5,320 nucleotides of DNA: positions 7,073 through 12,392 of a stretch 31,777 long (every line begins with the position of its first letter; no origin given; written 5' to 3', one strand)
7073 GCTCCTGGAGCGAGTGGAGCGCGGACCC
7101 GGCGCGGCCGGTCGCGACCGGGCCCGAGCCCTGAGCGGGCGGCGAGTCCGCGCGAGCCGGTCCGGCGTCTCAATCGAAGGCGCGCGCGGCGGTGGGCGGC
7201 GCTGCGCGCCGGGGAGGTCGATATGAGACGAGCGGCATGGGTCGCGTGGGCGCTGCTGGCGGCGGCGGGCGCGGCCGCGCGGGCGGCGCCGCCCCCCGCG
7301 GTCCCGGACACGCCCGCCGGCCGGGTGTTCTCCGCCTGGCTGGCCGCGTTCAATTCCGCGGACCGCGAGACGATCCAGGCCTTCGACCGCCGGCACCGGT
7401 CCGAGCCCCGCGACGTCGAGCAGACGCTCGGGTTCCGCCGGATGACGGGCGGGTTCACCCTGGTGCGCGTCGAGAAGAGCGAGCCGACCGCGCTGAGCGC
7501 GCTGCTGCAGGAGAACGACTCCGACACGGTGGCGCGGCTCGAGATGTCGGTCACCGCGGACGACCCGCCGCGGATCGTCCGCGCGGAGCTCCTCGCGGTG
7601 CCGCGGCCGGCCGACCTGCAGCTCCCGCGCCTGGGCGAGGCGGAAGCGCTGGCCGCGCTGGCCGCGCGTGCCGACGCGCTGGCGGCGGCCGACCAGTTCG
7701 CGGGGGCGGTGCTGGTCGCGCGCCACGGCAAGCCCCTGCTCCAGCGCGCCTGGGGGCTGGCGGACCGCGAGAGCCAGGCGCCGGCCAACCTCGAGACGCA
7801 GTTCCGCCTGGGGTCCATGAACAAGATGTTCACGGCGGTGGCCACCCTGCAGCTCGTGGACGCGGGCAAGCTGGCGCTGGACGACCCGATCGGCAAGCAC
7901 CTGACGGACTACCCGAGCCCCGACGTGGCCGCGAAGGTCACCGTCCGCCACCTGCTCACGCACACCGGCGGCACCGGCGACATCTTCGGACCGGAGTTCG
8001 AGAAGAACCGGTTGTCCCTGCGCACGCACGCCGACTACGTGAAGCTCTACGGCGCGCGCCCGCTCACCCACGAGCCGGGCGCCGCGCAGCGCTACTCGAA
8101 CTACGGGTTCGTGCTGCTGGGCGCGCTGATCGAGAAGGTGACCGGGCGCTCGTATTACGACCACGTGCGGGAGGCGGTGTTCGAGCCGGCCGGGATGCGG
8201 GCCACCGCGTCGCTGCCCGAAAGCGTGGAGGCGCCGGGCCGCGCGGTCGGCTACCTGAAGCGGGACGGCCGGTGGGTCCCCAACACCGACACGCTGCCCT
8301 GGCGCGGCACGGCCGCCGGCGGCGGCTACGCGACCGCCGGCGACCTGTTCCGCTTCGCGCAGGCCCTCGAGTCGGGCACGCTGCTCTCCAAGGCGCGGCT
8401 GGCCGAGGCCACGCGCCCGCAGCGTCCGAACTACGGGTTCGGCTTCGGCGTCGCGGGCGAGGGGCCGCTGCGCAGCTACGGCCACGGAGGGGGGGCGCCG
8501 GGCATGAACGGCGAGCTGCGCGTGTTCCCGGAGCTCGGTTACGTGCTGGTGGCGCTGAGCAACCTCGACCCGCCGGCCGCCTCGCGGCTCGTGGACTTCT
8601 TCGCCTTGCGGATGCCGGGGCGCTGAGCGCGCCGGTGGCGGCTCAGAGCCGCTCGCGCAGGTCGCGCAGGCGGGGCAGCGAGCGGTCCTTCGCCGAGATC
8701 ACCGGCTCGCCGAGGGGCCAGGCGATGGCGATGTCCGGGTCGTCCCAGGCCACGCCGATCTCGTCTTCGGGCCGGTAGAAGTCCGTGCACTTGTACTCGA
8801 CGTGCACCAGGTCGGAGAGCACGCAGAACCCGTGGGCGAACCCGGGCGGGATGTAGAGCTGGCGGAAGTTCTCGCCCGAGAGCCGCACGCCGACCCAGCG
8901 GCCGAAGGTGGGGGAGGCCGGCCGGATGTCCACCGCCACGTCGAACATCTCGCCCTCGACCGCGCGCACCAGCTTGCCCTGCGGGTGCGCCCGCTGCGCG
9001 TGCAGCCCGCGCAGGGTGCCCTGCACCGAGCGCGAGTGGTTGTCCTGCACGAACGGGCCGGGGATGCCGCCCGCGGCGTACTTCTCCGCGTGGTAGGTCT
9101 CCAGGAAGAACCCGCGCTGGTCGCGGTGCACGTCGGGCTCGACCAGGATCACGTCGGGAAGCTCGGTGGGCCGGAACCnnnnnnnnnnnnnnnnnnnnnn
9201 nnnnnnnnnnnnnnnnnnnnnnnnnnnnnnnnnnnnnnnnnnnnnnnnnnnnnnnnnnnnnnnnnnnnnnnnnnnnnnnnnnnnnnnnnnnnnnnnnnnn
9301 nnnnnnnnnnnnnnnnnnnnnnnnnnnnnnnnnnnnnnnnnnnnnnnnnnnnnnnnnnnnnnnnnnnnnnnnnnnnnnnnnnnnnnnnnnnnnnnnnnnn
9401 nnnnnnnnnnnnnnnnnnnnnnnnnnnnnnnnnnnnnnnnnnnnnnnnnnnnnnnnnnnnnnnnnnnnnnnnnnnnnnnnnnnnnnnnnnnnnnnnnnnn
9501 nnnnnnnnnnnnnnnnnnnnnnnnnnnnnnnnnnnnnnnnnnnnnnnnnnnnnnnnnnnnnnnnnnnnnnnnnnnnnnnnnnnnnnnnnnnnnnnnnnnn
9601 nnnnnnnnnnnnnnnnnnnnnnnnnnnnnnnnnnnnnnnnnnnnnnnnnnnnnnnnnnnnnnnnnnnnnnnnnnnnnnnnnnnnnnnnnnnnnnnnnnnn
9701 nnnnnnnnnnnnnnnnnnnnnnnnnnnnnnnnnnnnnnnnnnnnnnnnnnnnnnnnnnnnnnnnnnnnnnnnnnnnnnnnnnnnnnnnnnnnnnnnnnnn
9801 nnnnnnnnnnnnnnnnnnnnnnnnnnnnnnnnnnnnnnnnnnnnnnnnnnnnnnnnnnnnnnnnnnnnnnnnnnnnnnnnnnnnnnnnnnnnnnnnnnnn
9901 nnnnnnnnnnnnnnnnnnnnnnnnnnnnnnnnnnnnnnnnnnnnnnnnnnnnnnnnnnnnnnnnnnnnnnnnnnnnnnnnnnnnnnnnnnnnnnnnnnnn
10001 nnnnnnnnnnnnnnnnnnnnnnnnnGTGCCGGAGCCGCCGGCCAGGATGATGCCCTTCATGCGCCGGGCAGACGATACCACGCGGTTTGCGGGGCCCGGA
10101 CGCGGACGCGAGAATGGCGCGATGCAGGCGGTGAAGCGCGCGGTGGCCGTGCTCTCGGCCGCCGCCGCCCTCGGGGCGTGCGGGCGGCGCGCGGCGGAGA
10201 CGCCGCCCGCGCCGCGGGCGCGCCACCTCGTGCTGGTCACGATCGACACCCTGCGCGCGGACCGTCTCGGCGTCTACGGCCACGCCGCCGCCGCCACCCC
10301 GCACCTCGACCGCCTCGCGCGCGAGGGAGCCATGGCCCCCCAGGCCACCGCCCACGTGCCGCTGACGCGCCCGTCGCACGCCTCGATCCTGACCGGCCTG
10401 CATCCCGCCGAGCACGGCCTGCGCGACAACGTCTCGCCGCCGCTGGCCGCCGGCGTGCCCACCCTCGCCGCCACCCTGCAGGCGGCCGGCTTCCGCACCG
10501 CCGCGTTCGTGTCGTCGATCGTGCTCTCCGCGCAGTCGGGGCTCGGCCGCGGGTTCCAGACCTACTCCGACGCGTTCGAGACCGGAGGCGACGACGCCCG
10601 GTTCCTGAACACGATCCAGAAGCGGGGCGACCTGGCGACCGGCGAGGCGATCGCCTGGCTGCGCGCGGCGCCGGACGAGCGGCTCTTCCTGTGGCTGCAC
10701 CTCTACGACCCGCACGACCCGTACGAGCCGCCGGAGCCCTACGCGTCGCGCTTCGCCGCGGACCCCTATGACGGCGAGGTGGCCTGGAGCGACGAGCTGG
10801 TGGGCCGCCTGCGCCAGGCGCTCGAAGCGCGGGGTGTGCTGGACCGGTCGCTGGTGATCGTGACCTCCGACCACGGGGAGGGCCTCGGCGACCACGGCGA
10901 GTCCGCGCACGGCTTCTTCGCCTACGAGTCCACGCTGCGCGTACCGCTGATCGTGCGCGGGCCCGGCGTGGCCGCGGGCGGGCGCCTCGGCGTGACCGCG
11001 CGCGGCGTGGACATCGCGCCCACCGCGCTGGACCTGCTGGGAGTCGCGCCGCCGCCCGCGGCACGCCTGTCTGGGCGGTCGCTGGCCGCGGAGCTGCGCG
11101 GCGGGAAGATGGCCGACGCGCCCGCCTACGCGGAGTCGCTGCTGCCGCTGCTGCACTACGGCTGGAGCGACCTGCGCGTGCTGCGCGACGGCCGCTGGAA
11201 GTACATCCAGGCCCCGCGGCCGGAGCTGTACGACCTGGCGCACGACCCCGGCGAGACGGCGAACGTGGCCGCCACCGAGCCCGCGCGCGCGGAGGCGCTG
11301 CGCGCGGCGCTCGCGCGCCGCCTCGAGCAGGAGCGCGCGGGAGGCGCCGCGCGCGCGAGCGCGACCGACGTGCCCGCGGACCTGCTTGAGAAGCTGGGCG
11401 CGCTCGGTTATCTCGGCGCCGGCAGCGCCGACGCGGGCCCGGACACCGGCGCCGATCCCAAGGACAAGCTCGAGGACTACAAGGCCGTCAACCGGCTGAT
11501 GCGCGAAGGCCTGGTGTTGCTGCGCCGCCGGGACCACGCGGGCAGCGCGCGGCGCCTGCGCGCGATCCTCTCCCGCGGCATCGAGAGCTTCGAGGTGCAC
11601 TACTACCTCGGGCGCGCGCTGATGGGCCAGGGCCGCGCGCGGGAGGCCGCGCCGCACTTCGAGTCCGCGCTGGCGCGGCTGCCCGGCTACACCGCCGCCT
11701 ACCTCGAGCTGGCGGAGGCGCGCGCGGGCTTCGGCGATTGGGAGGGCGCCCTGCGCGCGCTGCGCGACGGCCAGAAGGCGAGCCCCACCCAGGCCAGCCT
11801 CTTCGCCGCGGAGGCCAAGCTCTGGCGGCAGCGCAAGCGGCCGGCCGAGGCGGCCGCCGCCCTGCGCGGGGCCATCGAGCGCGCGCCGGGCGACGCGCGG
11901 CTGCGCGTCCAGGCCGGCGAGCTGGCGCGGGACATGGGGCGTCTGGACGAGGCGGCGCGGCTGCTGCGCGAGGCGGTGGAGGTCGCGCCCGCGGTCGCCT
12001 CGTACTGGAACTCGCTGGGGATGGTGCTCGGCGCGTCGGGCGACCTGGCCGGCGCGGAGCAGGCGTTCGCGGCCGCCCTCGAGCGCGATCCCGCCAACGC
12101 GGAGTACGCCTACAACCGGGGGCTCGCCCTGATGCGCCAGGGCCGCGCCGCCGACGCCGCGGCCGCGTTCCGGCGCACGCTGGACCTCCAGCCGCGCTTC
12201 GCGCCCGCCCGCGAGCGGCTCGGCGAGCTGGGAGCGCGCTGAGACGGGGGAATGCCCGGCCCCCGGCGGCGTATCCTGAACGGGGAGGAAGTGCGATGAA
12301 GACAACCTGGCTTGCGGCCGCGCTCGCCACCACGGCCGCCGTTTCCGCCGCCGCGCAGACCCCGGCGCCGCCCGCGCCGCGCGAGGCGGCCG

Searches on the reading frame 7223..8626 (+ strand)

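Call 15: search_protein_families(library=pfam, proteins=[window:7223-8626:+], max_evalue=0.001)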
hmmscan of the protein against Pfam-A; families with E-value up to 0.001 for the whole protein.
window:7223-8626:+ (467 aa): 2 families
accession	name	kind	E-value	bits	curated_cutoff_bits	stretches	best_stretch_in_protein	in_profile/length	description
PF00144.29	Beta-lactamase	-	4.8e-67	226.9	27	1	151-459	6-321/329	Beta-lactamase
PF13354.11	Beta-lactamase2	-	0.00022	21.1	22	0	185-224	12-51/214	Beta-lactamase enzyme family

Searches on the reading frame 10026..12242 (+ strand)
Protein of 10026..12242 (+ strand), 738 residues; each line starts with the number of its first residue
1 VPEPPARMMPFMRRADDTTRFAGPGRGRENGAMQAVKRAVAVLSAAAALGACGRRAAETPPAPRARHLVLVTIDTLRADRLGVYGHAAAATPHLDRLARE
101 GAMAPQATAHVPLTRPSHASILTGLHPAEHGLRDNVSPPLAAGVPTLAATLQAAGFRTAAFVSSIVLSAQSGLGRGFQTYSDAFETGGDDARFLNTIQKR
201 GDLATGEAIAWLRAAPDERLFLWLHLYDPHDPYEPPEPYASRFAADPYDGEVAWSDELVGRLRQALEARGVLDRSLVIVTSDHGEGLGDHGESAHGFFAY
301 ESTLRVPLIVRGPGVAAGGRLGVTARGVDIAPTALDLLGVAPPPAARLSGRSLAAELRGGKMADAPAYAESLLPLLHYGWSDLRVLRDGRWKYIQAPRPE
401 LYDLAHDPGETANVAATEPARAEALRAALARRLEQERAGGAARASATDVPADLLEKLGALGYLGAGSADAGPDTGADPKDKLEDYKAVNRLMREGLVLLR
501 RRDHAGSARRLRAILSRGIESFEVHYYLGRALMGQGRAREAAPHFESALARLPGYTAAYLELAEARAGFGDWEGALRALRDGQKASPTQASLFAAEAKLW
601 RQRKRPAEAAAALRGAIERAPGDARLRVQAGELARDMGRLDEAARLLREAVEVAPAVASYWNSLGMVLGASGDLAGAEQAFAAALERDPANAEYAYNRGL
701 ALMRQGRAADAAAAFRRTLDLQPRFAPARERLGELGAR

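Call 15: search_protein_families(library=pfam, proteins=[window:10026-12242:+], max_evalue=0.001)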
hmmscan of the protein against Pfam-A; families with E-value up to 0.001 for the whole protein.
window:10026-12242:+ (738 aa): 15 families
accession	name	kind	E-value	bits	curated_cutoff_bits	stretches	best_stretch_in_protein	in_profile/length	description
PF00884.28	Sulfatase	-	4.1e-44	151.5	25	1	67-340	2-301/301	Sulfatase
PF13432.12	TPR_16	-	1e-26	93.4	32.7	5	664-723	3-62/65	Tetratricopeptide repeat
PF07719.23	TPR_2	-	1.7e-21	74.9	27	3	692-724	1-33/34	Tetratricopeptide repeat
PF14559.12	TPR_19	-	1.1e-18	67.8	25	2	532-599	1-68/68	Tetratricopeptide repeat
PF01663.27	Phosphodiest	-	2.4e-17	64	23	2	68-135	1-65/342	Type I phosphodiesterase / nucleotide pyrophosphatase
PF00515.34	TPR_1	-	1.4e-14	53.6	27.8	0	695-725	4-34/34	Tetratricopeptide repeat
PF13431.12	TPR_17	-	2.9e-14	52.5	24.4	0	681-711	2-32/34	Tetratricopeptide repeat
PF13181.12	TPR_8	-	3e-14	52.3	25.7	0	658-691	1-34/34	Tetratricopeptide repeat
PF13428.12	TPR_14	-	4.2e-11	42.8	23.5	1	523-565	2-44/44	Tetratricopeptide repeat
PF13414.12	TPR_11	-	3e-10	40.1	26.8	1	670-706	6-42/42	TPR repeat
PF13424.12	TPR_12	-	1.6e-09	38.2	30.1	1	624-688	3-75/77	Tetratricopeptide repeat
PF16347.10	SGSH_C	-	4.3e-09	37.1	29.3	1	298-437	10-152/154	N-sulphoglucosamine sulphohydrolase, C-terminal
PF13174.12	TPR_6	-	2.6e-05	25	26.3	0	696-723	4-31/33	Tetratricopeptide repeat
PF24575.1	TPR_Slam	-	2.9e-05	24.9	35.2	0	695-733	50-88/104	Surface lipoprotein assembly modifier, N-terminal TPR repeats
PF23914.1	TPR_CcmH_CycH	-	0.00018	21.8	42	0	647-714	39-106/158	Cytochrome c-type biogenesis protein H TPR domain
